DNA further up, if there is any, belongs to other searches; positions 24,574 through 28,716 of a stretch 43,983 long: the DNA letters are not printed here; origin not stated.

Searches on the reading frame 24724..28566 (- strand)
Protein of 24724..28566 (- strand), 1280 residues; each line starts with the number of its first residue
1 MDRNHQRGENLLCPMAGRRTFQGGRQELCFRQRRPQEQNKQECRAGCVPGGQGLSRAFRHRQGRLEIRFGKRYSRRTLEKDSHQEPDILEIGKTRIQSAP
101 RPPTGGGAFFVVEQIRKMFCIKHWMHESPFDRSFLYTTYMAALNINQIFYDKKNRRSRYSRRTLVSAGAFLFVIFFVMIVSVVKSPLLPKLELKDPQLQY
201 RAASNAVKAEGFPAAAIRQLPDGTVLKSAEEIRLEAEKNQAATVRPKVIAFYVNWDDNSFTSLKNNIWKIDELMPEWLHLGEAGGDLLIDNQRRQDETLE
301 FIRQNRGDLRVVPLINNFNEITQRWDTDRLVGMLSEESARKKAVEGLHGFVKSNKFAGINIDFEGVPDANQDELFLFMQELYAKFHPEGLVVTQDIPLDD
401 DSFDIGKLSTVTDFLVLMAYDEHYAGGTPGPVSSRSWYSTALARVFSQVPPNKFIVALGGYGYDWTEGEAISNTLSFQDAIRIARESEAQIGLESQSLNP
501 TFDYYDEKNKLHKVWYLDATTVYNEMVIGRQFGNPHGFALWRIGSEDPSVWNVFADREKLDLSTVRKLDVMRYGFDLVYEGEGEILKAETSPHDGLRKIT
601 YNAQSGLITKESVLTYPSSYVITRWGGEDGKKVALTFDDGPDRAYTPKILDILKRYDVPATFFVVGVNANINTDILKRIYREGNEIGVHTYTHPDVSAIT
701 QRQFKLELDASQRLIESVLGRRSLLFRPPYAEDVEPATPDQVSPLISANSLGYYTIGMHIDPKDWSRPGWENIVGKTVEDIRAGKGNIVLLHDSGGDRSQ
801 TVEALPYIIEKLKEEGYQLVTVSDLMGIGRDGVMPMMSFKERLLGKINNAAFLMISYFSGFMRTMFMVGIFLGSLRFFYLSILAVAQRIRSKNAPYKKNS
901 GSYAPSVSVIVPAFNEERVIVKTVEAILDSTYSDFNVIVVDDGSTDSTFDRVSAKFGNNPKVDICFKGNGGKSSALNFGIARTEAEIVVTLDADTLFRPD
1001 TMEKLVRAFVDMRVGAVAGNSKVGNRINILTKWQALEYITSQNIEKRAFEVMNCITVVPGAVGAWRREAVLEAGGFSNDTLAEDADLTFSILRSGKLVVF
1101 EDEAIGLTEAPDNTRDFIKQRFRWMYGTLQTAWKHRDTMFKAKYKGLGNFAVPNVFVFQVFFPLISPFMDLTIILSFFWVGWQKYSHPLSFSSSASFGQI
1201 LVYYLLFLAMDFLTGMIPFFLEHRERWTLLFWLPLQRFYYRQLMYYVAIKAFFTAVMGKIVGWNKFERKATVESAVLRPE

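Call 52: search_protein_families(library=pfam, proteins=[window:24724-28566:-], max_evalue=0.001)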
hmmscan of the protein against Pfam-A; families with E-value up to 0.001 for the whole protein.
window:24724-28566:- (1280 aa): 8 families
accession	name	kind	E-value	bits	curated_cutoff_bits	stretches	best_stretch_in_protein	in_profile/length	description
PF01522.26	Polysacc_deac_1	-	7e-35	120.1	23.1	1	629-732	5-107/124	Polysaccharide deacetylase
PF13641.12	Glyco_tranf_2_3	-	4.1e-30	105.9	27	1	905-1127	1-230/230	Glycosyltransferase like family 2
PF00535.33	Glycos_transf_2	-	2.5e-29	102.8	23.3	1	908-1042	1-136/168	Glycosyl transferase family 2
PF13632.12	Glyco_trans_2_3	-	1.2e-21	77.9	27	1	987-1190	1-153/198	Glycosyl transferase family group 2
PF00704.34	Glyco_hydro_18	-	1.4e-14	55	29.6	1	298-543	53-314/317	Glycosyl hydrolases family 18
PF13506.12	Glyco_transf_21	-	5.9e-13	49.1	21.7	1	972-1124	18-172/174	Glycosyl transferase family 21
PF03142.21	Chitin_synth_2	-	2.2e-09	37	27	1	979-1072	196-291/527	Chitin synthase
PF10111.15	Glyco_tranf_2_2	-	6.1e-07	29.6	27.3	1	908-1007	1-104/276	Glycosyltransferase like family 2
